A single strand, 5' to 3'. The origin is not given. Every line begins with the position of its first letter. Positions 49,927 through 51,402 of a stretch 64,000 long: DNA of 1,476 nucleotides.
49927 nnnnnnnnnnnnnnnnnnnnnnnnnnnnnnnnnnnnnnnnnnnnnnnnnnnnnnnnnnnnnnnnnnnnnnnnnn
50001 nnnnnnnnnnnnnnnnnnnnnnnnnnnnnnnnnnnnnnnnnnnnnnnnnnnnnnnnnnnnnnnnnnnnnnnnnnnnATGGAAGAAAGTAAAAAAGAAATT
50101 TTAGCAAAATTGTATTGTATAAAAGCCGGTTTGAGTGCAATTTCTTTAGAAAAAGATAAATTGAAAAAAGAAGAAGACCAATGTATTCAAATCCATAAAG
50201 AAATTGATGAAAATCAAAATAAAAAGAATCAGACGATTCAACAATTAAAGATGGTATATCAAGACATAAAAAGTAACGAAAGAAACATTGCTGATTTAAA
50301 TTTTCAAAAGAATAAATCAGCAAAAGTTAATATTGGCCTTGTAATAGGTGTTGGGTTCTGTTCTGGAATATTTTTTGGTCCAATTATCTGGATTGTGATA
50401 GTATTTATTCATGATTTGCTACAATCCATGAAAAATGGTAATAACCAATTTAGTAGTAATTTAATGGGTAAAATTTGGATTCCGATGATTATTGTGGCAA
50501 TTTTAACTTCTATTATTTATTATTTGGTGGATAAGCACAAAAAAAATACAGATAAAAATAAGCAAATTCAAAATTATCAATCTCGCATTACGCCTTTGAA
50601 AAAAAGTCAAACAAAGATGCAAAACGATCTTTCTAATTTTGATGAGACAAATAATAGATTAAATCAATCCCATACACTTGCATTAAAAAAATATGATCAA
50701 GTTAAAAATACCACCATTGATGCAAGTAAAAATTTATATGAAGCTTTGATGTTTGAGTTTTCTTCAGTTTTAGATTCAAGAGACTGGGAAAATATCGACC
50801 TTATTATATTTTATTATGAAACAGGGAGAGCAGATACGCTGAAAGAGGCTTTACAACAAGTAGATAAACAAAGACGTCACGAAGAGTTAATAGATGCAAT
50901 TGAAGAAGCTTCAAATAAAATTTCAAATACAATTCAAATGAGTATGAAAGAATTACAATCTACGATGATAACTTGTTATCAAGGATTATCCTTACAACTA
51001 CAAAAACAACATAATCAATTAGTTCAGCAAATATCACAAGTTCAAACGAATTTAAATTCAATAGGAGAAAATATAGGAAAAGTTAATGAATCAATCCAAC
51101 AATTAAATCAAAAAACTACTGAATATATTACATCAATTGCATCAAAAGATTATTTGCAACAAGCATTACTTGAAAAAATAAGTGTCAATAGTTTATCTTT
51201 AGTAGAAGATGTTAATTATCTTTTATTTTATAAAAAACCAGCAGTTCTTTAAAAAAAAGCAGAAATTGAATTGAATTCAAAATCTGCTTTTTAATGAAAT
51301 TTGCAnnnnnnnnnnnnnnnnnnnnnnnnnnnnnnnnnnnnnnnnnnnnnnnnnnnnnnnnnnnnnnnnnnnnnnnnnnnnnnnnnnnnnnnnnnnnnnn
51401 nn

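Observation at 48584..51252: Two-gene module of unknown membrane proteins as the cargo of the putative phase switches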

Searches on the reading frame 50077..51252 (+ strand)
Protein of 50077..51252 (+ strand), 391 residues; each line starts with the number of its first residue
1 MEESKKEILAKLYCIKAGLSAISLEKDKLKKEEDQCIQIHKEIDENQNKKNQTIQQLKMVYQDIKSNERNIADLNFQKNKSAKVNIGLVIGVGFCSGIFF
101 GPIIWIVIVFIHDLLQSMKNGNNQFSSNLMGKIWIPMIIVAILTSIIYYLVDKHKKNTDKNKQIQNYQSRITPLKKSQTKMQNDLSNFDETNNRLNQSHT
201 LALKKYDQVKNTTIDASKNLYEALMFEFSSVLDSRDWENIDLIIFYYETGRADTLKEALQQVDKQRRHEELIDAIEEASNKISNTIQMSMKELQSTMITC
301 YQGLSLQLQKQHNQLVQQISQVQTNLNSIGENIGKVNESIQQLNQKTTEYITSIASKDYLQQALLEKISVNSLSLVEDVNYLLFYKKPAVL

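Call 5: search_protein_families(library=pfam, proteins=[window:50077-51252:+], max_evalue=1)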
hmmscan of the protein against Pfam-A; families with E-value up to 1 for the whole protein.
window:50077-51252:+ (391 aa): 15 families
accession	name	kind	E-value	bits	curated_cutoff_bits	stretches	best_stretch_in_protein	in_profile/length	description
PF15960.10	DUF4763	-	0.00054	19.7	30.1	2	290-347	79-136/236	Domain of unknown function (DUF4763)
PF13687.11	DUF4153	-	0.0025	17.5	27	1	78-170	81-171/373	Domain of unknown function (DUF4153)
PF19992.4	DUF6427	-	0.0091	15.7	25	1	78-161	104-183/301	Family of unknown function (DUF6427)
PF22638.1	FlgK_D1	-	0.01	15.9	28.6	1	271-370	22-122/233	Flagellar hook-associated protein FlgK helical domain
PF12822.12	ECF_trnsprt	-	0.017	15.6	30.7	1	94-159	35-96/169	ECF transporter, substrate-specific component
PF15180.11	NPBW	-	0.019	15.2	27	1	246-312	28-92/118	Neuropeptides B and W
PF24740.1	DUF7691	-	0.063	13.8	27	0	202-247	154-204/204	Domain of unknown function (DUF7691)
PF24800.1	DUF7702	-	0.064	12.9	27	1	84-148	62-126/244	Domain of unknown function (DUF7702)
PF01769.21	MgtE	-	0.072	13.8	27.6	1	86-159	37-103/125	Divalent cation transporter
PF21780.2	DUF6875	-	0.073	13.6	24.5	1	23-91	47-114/178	Domain of unknown function (DUF6875)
PF03631.20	Virul_fac_BrkB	-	0.21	11.6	33.7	1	78-156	112-188/259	Virulence factor BrkB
PF21074.2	GDH_C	-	0.23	11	26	1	269-350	110-193/339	Glutamate dehydrogenase, C-terminal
PF17675.6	APG6_N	-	0.24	12.3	45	0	254-367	27-117/132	Apg6 coiled-coil region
PF04325.18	DUF465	-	0.3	11.6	25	0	265-293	5-33/48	Protein of unknown function (DUF465)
PF20667.3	Sec10_N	-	0.56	10.8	27.4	1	269-354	9-93/118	Exocyst complex component Sec10, N-terminal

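Call 7: find_homologous_proteins(query=window:50077-51252:+)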
Query window:50077-51252:+ (391 aa): 276 proteins with E <= 0.001 among 3527 candidates; the best 120 are listed.
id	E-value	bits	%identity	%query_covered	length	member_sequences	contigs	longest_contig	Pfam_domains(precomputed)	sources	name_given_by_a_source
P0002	1.6e-245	831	100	100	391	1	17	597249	-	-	-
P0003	5.0e-132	458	58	100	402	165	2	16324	-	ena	-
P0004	1.5e-75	272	62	57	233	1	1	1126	-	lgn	-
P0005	2.1e-64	236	36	99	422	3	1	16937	-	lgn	-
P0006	4.4e-64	235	37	99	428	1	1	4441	-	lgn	-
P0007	6.2e-64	234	36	99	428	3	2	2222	-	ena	-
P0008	1.7e-63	233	35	99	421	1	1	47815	-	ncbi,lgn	-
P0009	4.7e-62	228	36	99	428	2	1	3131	-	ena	-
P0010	2.3e-58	216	37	99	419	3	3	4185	-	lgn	-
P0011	5.2e-58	215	39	99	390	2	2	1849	-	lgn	-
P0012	3.1e-57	212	35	99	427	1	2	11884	-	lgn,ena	-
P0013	3.5e-57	212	36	99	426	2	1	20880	-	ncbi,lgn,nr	ncbi:MAG: hypothetical protein SO176_03920 [Bacilli bacterium]|nr:hypothetical protein [Bacilli bact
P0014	1.8e-56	210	35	100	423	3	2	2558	-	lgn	-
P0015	1.5e-55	207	36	99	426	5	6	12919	-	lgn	-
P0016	6.8e-53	198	36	98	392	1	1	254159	-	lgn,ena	-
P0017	5.9e-50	188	36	98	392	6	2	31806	PF28006.1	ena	-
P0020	7.5e-49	185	36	98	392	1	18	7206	PF28006.1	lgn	-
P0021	1.2e-48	184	36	98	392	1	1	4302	PF28006.1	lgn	-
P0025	3.4e-48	183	35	98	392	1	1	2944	PF28006.1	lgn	-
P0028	6.5e-48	182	35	98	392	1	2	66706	PF28006.1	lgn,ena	-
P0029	8.1e-48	181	36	98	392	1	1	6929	PF28006.1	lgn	-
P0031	1.2e-47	181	36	98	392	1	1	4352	PF28006.1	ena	-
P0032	2.1e-47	180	36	98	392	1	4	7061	PF28006.1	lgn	-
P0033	2.2e-47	180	36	98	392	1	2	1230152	PF28006.1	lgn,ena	-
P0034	2.3e-47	180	36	98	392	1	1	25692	PF28006.1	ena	-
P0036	2.6e-47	180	36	98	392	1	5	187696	PF28006.1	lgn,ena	-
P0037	2.6e-47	180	36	98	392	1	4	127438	PF28006.1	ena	-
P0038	3.0e-47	179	36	98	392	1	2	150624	PF28006.1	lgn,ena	-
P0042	4.0e-47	179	35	98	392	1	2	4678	PF28006.1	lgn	-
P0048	6.9e-47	178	35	98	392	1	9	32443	PF28006.1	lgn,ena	-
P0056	1.0e-46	178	34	98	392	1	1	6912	PF28006.1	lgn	-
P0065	1.8e-46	177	35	98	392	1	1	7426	PF28006.1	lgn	-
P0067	2.4e-46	176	35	98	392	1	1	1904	PF28006.1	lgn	-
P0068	2.5e-46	176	35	97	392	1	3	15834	PF28006.1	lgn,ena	-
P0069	2.5e-46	176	35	98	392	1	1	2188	PF28006.1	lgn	-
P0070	2.8e-46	176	29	99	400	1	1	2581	-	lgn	-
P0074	3.0e-46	176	35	98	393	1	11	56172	-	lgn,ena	-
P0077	3.9e-46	176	36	97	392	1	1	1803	PF28006.1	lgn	-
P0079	4.1e-46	176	35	98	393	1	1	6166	PF28006.1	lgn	-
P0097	9.5e-46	175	35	98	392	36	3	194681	PF28006.1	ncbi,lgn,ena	-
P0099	1.0e-45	174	35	98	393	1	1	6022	PF28006.1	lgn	-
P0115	2.0e-45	173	35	98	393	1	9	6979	-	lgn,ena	-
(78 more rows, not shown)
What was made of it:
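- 50077..51252 (+): Gene B: member of an uncharacterised family. It has an N-terminal conserved helix and coiled coil, a TM hairpin, a coiled coil and a conserved C-terminal helical domain (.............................). Predicted N-in/C-in. 276 homologues (call 7).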

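Call 8: search_protein_families(library=padloc, proteins=[window:50077-51252:+], max_evalue=1)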
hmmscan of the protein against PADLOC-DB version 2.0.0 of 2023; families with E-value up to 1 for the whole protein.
window:50077-51252:+ (391 aa): 8 families
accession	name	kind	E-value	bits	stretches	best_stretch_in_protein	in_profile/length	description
PDLC03839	LeoA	-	0.0009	16.4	2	255-362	326-408/559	-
PDLC03859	LmuB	-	0.0093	13.2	1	25-378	191-505/611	-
PDLC03841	LeoBC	-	0.023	11.8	0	269-354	276-361/601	-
PDLC03865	LmuB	-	0.023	10.9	1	155-372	204-437/1007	-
PDLC00553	JetC2|JetC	-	0.11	8.2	1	161-368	930-1121/1361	DUF3584 domain; MukB-like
PDLC00648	ZorA3|ZorA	-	0.12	9.1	1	175-355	311-485/692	MotA/ExbB/TolQ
PDLC04406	PDC-M09A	-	0.14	9.6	3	140-208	224-292/330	-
PDLC00519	JetC1|JetC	-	0.67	6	1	153-369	282-486/1097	DUF3584 domain; MukB-like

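Call 9: search_protein_families(library=ncbifam, proteins=[window:50077-51252:+], max_evalue=1)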
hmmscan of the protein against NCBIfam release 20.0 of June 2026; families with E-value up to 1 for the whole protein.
window:50077-51252:+ (391 aa): 16 families
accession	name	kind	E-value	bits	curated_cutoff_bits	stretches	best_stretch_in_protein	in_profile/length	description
TIGR00606.1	rad50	subfamily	0.00057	17.7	453.75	1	251-355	246-350/1311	DNA repair protein Rad50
NF049873.2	cytotoxin_MakE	exception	0.00095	18.2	360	1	252-357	89-189/352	alpha-pore-forming cytotoxin subunit MakE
NF052650.1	YknW_fam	equivalog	0.0036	16.8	110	1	132-165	36-70/213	YknW family membrane protein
TIGR04518.1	ECF_S_folT_fam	subfamily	0.01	15.6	60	1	81-157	30-100/163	folate family ECF transporter S component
TIGR04211.1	SH3_and_anchor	equivalog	0.017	14.8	65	1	15-99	99-183/198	TIGR04211 family SH3 domain-containing protein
NF041560.1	T6SS_Burk_ExIF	subfamily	0.041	13.6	90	1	97-153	132-186/234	putative type VI secretion system effector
NF007558.0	PRK10179.1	equivalog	0.099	12.3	339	1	119-181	41-103/217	formate dehydrogenase-N subunit gamma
NF009168.0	PRK12515.1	subfamily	0.11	12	236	1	20-92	87-159/189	RNA polymerase sigma factor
TIGR02848.1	spore_III_AC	equivalog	0.12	12.9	56.65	1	104-145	12-53/64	stage III sporulation protein AC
NF000711.0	PRK00039.2-1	equivalog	0.14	12.1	163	1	17-92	13-87/161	crossover junction endodeoxyribonuclease RuvC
NF041554.1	SA1362_fam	subfamily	0.19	11.9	42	1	127-161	25-59/70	SA1362 family protein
NF045487.1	ASRP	equivalog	0.21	10.1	300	1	255-358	137-238/593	archaea-specific SMC-related protein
NF006293.0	PRK08476.1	equivalog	0.44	10.7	118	2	169-224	38-93/141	F0F1 ATP synthase subunit B'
NF002597.0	PRK02251.2-3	equivalog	0.63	10.3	120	0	124-151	33-60/93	putative septation inhibitor protein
NF041282.1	TnpC_regulator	equivalog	0.66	10.1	100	1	273-345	28-102/105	Tn3 family transposase post-transcriptional regulator TnpC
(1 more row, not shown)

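Call 10: find_encoding_contigs(protein=P0002, flank=6000, max_places=10)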
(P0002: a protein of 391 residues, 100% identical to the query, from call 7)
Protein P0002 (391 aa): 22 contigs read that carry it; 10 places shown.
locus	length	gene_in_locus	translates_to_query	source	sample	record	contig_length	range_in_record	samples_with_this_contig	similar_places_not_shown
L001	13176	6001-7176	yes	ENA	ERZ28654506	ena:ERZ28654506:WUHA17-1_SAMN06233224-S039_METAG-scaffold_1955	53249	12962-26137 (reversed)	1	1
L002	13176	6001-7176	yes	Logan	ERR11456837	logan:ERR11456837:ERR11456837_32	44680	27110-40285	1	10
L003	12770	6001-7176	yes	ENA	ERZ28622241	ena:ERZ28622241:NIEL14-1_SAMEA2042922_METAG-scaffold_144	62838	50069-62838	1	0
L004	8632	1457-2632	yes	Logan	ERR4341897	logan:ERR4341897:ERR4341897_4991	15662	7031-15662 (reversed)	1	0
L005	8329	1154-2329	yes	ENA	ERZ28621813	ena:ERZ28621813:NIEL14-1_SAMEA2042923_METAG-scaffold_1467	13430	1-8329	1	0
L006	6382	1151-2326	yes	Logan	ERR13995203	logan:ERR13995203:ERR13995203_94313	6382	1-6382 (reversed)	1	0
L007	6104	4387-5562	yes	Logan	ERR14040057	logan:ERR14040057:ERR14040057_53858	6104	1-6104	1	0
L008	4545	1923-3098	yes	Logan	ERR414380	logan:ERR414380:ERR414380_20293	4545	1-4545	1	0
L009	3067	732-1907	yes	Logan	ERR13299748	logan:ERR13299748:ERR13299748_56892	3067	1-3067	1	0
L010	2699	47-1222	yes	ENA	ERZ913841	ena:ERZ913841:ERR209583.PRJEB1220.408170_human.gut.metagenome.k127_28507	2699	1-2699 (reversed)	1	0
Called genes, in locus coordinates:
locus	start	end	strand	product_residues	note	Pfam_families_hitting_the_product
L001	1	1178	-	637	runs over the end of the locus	PF02518:HATPase_c (faint), PF13589:HATPase_c_3, PF00183:HSP90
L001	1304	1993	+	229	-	PF00561:Abhydrolase_1, PF12146:Hydrolase_4, PF12697:Abhydrolase_6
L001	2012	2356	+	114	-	PF12844:HTH_19, PF13560:HTH_31 (weak), PF01381:HTH_3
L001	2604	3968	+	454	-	PF04326:SLFN_AlbA_2, PF13749:HATPase_c_4, PF08279:HTH_11 (weak)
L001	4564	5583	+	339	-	-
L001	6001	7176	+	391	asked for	-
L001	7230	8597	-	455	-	PF00999:Na_H_Exchanger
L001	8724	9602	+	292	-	PF00126:HTH_1, PF03466:LysR_substrate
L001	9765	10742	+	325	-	-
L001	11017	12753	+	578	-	PF07973:tRNA_SAD, PF00587:tRNA-synt_2b, PF03129:HGTP_anticodon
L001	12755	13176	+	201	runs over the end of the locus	PF02390:Methyltransf_4, PF13847:Methyltransf_31 (weak)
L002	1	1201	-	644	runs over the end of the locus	PF02518:HATPase_c (faint), PF13589:HATPase_c_3, PF00183:HSP90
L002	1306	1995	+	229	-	PF00561:Abhydrolase_1, PF12146:Hydrolase_4, PF12697:Abhydrolase_6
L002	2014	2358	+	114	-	PF12844:HTH_19, PF13560:HTH_31 (weak), PF01381:HTH_3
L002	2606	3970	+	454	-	PF04326:SLFN_AlbA_2, PF13749:HATPase_c_4, PF08279:HTH_11 (weak)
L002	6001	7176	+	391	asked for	-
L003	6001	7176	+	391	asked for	-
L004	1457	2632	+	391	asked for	-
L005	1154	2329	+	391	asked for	-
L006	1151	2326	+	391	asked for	-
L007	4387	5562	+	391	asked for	-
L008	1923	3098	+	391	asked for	-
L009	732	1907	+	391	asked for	-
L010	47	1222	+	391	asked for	-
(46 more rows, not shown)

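Call 11: find_encoding_contigs(protein=P0115, flank=7000, max_places=6)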
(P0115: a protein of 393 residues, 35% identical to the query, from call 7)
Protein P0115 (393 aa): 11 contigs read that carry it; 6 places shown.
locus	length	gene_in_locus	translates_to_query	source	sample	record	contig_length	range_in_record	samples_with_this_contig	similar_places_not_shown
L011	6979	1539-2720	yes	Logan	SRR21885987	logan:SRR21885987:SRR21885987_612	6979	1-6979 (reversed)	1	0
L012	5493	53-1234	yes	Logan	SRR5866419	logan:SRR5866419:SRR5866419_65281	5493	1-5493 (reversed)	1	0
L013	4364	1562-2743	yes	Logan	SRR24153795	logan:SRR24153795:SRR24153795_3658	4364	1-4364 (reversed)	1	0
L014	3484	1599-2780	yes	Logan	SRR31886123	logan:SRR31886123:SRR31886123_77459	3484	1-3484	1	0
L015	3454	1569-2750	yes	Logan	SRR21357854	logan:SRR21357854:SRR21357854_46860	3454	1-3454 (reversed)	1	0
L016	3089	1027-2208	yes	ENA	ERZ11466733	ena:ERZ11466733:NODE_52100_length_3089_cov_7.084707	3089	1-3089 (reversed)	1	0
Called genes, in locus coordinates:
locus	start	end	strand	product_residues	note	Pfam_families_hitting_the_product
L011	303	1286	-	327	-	-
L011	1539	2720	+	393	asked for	-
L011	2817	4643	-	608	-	PF02733:Dak1, PF02734:Dak2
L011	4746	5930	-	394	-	PF00465:Fe-ADH, PF13685:Fe-ADH_2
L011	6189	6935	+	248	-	PF02540:NAD_synthase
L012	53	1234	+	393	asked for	-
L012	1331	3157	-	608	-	PF02733:Dak1, PF02734:Dak2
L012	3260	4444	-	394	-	PF00465:Fe-ADH, PF13685:Fe-ADH_2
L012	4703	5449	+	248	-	PF02540:NAD_synthase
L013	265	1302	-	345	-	-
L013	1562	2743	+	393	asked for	-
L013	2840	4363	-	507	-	?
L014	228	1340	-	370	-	-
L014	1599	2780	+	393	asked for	-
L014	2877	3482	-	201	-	?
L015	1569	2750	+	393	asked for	-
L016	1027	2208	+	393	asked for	-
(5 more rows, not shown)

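Call 15: search_protein_families(library=pfam, proteins=[P0017, P0097, P0003, P0008], max_evalue=0.1)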
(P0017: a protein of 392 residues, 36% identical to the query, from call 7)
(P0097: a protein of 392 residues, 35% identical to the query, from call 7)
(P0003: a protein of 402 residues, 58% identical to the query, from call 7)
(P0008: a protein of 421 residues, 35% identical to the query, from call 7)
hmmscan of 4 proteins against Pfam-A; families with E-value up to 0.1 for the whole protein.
P0017 (392 aa): 8 families
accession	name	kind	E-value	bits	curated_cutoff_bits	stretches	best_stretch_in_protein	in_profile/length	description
PF06295.17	ZapG-like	-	0.0059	17.1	33.5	1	134-213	2-80/123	Z-ring associated protein G-like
PF11085.13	YqhR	-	0.0063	16.9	27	1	67-149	3-88/165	Conserved membrane protein YqhR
PF08592.16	Anthrone_oxy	-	0.0079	16.8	27.3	1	85-176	9-85/106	Anthrone oxygenase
PF04791.21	LMBR1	-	0.0089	15.4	31.9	1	76-330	118-307/510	LMBR1-like membrane protein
PF14992.11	TMCO5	-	0.0099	15.6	32.2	1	154-204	95-145/280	TMCO5 family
PF10112.14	Halogen_Hydrol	-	0.015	15.8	29.8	1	89-216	3-110/191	5-bromo-4-chloroindolyl phosphate hydrolysis protein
PF03469.19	XH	-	0.015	15.7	22.2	1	186-260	52-127/131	XH domain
PF12732.12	YtxH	-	0.045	14.6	37.5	1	138-209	9-60/71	YtxH-like protein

P0097 (392 aa): 12 families
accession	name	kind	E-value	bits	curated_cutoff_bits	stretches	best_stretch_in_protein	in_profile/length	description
PF06295.17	ZapG-like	-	0.0014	19.1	33.5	1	134-213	2-80/123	Z-ring associated protein G-like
PF04513.17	Baculo_PEP_C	-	0.0051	17.3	38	1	259-368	35-135/140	Baculovirus polyhedron envelope protein, PEP, C terminus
PF03469.19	XH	-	0.0089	16.4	22.2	1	186-260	52-127/131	XH domain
PF12732.12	YtxH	-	0.0091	16.9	37.5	1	138-209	9-60/71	YtxH-like protein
PF17781.7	RPN1_RPN2_N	-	0.011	15.6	22.4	1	157-226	6-76/301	RPN1 N-terminal domain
PF14992.11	TMCO5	-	0.012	15.4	32.2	1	155-204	96-145/280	TMCO5 family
PF08592.16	Anthrone_oxy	-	0.021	15.4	27.3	1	85-176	9-85/106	Anthrone oxygenase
PF16515.11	HIP1_clath_bdg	-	0.03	15.1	28.8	1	283-344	26-87/99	Clathrin-binding domain of Huntingtin-interacting protein 1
PF04791.21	LMBR1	-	0.03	13.6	31.9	1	76-338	118-315/510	LMBR1-like membrane protein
PF01536.21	SAM_decarbox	-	0.032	13.7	22.2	1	269-391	171-269/343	Adenosylmethionine decarboxylase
PF11085.13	YqhR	-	0.035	14.5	27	1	69-149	5-88/165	Conserved membrane protein YqhR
PF10112.14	Halogen_Hydrol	-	0.036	14.5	29.8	1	88-215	2-109/191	5-bromo-4-chloroindolyl phosphate hydrolysis protein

P0003 (402 aa): 5 families
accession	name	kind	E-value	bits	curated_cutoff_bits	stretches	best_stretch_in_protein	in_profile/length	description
PF04513.17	Baculo_PEP_C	-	0.0015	19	38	1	266-365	27-126/140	Baculovirus polyhedron envelope protein, PEP, C terminus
PF20667.3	Sec10_N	-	0.0083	16.7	27.4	1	292-376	10-96/118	Exocyst complex component Sec10, N-terminal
PF06295.17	ZapG-like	-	0.013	16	33.5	1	134-246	2-115/123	Z-ring associated protein G-like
PF02601.20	Exonuc_VII_L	-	0.015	15.2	35.9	0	274-361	141-229/315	Exonuclease VII, large subunit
PF20072.4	DUF6468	-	0.068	13.8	26.9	0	335-357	14-36/76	Domain of unknown function (DUF6468)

P0008 (421 aa): 7 families
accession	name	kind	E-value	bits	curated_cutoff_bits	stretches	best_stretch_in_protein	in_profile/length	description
PF04513.17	Baculo_PEP_C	-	0.0019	18.7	38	1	266-349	27-110/140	Baculovirus polyhedron envelope protein, PEP, C terminus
PF24157.1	DUF7408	-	0.0022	18.5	27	1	124-217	54-145/174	Domain of unknown function (DUF7408)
PF12296.13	HsbA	-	0.0044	17.9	33.5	1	323-369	5-51/121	Hydrophobic surface binding protein A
PF07889.17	DUF1664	-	0.005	17.3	34.6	1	285-366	38-122/124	Protein of unknown function (DUF1664)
PF01442.23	Apolipoprotein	-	0.0056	16.8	90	1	258-348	5-98/190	Apolipoprotein A1/A4/E domain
PF22718.1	SNaCT13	-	0.013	16.1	27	1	142-211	58-127/158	Short NACHT-associated C-Terminal domain, family 13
PF07331.16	TctB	-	0.078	13.6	29.1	0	73-159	58-133/137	Tripartite tricarboxylate transporter TctB family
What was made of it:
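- On Pfam PF28006 (HpsJ): The model is not in the local Pfam copy (call 15).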

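Call 18: find_related_loci(query=A1, collection=genome_contigs, flank=5000)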
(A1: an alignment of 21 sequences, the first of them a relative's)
Query A1 (391 aa) in genome_contigs; peptide patterns used: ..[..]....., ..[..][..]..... (x = any residue, [..] = any of these).
88 stretches matched a pattern; 37 encode a relative of the query (tblastn E <= 1e-3); 37 distinct loci.
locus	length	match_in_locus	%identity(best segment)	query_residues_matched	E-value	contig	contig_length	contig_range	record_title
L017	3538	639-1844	58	1-391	1e-140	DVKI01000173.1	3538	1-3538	MAG TPA_asm: Candidatus Caccosoma faecigallinarum isolate 14508 CHK57__C549687_L3538_ERR2241743, whole genome shotgun se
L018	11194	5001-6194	36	1-388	9e-64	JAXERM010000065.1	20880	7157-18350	MAG: Bacilli bacterium isolate SUG2489 k141_165359, whole genome shotgun sequence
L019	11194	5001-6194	35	1-388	9e-62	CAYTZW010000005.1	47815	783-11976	MAG TPA_asm: uncultured Erysipelotrichaceae bacterium isolate SRP225648_co1_53 genome assembly, contig: NODE_1295_length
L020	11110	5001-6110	35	3-384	4e-54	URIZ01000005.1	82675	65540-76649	uncultured Clostridiales bacterium isolate UMGS1043 genome assembly, contig: NODE_172_length_82675_cov_30.681857, whole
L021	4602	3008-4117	35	3-384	2e-54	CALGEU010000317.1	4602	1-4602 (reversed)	MAG TPA_asm: uncultured Clostridia bacterium isolate SRR1747033_bin.3_CONCOCT_v1.1_MAG genome assembly, contig: ERZ80825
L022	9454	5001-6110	34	3-384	2e-50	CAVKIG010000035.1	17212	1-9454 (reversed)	bacterium isolate H07686-L1_cleanbin_000016 genome assembly, contig: Spades_H07686-L1_contig_1507, whole genome shotgun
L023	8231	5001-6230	31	3-388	5e-46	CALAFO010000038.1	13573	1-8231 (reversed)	MAG TPA_asm: uncultured Clostridia bacterium isolate SRR1747041_bin.2_CONCOCT_v1.1_MAG genome assembly, contig: ERZ80827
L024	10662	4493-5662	31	6-390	2e-45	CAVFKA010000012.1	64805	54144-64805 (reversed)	bacterium isolate H07627-L1_cleanbin_000022 genome assembly, contig: Spades_H07627-L1_contig_199, whole genome shotgun s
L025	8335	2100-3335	31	3-390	1e-44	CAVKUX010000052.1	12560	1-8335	Anaeroplasmataceae bacterium isolate H07689-L1_cleanbin_000022 genome assembly, contig: Spades_H07689-L1_contig_2692, wh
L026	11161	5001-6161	31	5-384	1e-43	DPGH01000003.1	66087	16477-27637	MAG TPA_asm: Clostridiales bacterium isolate UBA11516 contig_1658, whole genome shotgun sequence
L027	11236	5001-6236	30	3-390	1e-44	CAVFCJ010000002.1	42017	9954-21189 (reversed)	bacterium isolate H07646-L1_cleanbin_000016 genome assembly, contig: Spades_H07646-L1_contig_364, whole genome shotgun s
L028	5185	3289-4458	32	6-390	5e-40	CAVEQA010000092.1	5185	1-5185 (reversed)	Paludibacteraceae bacterium isolate H07675-L1_cleanbin_000053 genome assembly, contig: Spades_H07675-L1_contig_11933, wh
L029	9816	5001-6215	27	1-382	4e-35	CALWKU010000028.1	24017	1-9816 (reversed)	MAG: uncultured Christensenellaceae bacterium isolate E27__bin398 genome assembly, contig: E27__k127_5438639, whole geno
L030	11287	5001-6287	27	2-380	1e-34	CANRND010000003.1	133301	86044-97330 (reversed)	MAG: uncultured Clostridia bacterium isolate Lapin-030__bin27 genome assembly, contig: Lapin-030__NODE_134_length_133301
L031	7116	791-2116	26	2-380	1e-33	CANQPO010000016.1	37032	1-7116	MAG: uncultured Clostridia bacterium isolate Lapin-012__bin43 genome assembly, contig: Lapin-012__NODE_1827_length_37032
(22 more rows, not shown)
